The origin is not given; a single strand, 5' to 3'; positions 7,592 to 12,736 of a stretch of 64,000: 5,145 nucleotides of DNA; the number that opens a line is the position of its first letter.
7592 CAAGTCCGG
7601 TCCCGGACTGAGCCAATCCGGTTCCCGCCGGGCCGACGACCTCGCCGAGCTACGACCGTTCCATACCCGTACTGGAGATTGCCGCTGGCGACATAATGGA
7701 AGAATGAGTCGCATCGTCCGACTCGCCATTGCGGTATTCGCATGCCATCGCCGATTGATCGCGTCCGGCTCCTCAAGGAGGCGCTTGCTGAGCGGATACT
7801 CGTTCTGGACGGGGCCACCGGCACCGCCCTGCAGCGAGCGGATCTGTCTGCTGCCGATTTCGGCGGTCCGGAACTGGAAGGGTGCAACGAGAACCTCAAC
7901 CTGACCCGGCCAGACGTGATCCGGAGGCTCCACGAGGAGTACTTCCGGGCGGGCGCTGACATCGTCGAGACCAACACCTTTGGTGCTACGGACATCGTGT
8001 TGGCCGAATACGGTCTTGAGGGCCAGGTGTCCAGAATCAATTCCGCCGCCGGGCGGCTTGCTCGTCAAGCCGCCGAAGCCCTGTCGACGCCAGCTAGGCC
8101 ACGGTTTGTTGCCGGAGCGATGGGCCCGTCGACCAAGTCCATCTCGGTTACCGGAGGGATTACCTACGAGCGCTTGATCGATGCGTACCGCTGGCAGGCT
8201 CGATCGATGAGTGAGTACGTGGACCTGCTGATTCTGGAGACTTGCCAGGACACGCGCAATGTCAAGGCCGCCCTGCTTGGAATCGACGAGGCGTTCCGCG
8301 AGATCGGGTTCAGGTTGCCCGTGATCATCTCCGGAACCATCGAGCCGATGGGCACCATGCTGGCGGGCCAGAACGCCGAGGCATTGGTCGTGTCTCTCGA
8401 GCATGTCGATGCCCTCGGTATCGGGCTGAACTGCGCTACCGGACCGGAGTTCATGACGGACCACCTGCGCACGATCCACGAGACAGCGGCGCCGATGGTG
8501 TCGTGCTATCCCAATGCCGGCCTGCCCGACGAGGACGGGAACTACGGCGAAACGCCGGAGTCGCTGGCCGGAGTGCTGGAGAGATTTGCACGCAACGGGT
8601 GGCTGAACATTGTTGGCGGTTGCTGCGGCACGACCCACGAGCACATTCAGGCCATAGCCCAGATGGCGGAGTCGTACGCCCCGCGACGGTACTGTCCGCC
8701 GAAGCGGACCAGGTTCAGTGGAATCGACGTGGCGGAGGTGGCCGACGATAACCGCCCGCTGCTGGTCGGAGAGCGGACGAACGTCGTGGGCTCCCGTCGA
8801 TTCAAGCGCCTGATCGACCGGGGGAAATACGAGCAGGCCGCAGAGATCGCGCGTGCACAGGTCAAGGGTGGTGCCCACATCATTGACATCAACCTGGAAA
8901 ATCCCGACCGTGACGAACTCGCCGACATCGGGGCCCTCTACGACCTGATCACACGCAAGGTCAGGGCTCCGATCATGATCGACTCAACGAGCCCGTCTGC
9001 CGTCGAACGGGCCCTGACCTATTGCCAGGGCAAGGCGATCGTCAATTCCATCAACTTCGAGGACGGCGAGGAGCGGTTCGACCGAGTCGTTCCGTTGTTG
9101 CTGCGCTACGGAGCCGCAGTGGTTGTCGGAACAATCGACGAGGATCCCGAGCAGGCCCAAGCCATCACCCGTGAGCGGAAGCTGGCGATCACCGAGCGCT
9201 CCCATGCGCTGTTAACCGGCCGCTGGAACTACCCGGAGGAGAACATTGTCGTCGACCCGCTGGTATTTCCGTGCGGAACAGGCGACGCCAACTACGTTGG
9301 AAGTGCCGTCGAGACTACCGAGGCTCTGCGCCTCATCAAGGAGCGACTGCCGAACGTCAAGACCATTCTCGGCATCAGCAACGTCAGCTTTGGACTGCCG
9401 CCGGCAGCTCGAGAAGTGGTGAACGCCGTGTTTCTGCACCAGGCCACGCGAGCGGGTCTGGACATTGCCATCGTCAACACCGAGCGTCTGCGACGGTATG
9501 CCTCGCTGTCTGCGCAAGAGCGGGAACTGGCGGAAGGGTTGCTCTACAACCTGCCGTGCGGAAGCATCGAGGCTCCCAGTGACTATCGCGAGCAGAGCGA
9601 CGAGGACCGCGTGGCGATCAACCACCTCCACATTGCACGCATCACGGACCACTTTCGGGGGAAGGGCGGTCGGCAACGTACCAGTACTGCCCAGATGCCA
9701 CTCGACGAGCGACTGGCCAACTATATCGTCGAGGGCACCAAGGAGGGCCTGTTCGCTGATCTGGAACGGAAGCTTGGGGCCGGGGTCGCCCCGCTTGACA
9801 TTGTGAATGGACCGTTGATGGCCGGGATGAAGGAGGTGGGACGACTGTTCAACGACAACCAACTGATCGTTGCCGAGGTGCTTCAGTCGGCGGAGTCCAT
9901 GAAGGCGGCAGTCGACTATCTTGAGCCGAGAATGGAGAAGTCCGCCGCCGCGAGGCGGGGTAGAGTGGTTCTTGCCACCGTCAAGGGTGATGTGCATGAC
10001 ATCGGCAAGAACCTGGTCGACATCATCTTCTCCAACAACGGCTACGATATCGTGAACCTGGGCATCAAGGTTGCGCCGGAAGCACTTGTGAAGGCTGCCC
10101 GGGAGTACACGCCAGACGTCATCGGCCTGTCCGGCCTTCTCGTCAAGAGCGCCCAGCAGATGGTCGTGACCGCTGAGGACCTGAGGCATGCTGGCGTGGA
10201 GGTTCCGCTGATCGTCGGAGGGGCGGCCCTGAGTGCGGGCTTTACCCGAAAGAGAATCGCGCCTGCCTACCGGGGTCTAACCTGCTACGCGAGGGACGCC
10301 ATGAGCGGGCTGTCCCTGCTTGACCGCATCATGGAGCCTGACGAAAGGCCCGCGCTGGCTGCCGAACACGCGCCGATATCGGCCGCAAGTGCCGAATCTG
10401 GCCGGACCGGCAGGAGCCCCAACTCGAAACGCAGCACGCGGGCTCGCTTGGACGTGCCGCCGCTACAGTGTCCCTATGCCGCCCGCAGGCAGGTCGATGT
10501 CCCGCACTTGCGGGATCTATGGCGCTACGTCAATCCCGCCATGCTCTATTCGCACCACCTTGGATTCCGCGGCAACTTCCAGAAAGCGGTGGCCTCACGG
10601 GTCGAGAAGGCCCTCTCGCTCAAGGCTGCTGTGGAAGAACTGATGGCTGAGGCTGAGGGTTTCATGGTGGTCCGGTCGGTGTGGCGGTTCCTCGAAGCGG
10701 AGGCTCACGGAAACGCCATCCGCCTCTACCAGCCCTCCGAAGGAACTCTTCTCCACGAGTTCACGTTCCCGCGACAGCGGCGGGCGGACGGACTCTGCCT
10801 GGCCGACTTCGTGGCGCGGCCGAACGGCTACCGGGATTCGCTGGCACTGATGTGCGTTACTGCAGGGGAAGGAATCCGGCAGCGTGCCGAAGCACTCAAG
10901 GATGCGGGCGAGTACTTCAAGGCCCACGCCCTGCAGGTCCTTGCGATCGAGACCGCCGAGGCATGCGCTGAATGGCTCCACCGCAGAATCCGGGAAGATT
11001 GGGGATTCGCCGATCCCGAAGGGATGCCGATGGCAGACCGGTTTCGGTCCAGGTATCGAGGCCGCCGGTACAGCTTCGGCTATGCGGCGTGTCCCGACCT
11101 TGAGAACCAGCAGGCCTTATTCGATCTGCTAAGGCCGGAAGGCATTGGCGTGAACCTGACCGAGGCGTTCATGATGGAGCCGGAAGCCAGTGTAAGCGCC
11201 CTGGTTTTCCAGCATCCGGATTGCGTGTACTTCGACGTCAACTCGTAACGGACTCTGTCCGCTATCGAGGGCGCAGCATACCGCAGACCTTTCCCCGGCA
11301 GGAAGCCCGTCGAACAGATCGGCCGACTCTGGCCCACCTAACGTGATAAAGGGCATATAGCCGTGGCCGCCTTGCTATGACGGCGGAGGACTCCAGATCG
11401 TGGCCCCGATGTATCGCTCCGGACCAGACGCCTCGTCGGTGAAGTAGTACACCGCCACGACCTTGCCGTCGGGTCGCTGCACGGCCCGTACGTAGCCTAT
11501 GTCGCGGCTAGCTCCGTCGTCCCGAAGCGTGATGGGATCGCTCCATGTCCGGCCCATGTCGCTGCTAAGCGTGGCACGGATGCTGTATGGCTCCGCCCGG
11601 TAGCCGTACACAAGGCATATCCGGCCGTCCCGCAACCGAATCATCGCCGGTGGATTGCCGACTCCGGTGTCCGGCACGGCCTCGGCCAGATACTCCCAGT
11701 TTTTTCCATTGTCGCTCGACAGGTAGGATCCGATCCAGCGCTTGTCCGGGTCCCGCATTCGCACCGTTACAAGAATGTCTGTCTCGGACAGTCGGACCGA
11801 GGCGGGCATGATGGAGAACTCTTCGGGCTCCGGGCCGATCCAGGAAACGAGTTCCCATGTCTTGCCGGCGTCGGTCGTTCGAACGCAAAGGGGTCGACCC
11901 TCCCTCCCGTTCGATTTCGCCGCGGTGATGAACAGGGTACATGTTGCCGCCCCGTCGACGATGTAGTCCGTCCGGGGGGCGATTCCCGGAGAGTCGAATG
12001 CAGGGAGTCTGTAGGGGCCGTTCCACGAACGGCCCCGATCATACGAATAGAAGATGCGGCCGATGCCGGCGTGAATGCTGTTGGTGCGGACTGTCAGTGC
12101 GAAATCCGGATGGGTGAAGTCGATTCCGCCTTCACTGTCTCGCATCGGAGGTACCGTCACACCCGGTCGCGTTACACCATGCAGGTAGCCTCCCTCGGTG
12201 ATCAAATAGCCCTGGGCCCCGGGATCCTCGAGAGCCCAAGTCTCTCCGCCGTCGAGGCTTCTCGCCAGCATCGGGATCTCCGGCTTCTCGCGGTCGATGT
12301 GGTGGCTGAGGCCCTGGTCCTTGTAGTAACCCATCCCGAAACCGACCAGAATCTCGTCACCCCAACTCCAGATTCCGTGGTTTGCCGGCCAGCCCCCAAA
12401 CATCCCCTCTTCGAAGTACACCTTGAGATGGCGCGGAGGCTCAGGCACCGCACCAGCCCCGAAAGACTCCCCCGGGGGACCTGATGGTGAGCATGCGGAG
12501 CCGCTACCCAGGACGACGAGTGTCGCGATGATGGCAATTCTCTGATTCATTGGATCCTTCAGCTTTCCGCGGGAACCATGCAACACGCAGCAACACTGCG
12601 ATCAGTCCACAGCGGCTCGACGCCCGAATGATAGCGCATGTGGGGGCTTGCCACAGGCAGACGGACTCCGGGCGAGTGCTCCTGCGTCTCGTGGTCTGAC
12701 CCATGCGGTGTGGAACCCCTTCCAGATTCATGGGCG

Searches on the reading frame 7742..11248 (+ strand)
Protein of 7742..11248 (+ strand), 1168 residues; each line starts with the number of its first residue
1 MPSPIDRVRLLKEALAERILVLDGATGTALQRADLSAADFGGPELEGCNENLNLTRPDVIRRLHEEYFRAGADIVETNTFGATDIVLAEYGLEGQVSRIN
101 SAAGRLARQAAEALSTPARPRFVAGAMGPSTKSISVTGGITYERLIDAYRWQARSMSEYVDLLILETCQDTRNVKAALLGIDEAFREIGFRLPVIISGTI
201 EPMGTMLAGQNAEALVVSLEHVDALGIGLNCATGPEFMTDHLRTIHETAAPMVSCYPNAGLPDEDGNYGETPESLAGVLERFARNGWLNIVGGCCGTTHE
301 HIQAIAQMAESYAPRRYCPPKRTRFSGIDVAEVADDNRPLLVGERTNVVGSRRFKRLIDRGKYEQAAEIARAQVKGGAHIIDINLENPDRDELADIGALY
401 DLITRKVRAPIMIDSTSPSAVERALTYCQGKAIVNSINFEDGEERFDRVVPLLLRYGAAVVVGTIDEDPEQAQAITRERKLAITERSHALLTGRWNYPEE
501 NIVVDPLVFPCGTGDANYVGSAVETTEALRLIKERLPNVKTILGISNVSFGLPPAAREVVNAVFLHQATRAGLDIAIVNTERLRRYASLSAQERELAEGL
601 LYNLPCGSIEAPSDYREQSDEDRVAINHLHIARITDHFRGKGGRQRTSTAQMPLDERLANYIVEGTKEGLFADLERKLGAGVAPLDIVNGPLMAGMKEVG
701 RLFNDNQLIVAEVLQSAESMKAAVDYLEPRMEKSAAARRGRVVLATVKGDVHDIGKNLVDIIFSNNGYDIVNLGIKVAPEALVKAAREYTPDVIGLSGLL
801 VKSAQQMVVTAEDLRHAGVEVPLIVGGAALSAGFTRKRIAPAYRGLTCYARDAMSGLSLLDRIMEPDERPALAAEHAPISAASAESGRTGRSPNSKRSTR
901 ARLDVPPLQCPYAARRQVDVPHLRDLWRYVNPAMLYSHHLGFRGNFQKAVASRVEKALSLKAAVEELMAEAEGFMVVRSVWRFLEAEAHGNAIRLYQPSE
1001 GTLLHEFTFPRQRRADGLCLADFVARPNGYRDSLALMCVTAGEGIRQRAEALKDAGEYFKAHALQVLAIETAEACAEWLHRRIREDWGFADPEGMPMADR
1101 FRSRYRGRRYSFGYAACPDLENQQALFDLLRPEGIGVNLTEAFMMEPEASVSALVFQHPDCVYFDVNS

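Call 65: search_protein_families(library=pfam, proteins=[window:7742-11248:+], max_evalue=0.001)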
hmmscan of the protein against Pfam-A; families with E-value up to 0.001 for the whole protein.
window:7742-11248:+ (1168 aa): 5 families
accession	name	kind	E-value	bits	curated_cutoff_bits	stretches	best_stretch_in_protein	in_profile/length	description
PF02574.22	S-methyl_trans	-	1.3e-84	284.9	22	1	20-308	1-282/283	Homocysteine S-methyltransferase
PF02965.22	Met_synt_B12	-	2.9e-47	161.8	25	1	923-1167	2-258/273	Vitamin B12 dependent methionine synthase, activation domain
PF00809.28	Pterin_bind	-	1.7e-37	129.8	25.5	1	343-579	1-244/244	Pterin binding enzyme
PF02310.24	B12-binding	-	6.7e-20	71.6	32.1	1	740-832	1-93/121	B12 binding domain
PF02607.22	B12-binding_2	-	8.7e-19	67.9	23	1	655-728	2-74/74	B12 binding domain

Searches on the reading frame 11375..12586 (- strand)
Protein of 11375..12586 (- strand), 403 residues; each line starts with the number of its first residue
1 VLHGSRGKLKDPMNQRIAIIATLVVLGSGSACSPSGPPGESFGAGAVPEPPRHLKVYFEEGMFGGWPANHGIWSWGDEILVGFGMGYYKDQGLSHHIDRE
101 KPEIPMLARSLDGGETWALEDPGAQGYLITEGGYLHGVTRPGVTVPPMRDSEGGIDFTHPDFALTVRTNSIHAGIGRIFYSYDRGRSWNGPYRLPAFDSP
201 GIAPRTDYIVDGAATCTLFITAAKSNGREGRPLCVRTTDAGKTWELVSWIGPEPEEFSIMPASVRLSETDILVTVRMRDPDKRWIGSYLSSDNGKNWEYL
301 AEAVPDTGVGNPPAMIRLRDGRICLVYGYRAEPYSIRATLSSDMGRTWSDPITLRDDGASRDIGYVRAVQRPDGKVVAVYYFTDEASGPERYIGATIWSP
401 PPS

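Call 65: search_protein_families(library=pfam, proteins=[window:11375-12586:-], max_evalue=0.001)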
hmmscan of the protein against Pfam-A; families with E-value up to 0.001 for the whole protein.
window:11375-12586:- (403 aa): 2 families
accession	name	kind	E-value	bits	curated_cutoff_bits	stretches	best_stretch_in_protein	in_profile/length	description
PF13088.12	BNR_2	-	2.7e-14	53.7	31.4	1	179-376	85-275/277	BNR repeat-like domain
PF02012.26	BNR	-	2.7e-11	42.1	27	0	288-298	1-11/12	BNR/Asp-box repeat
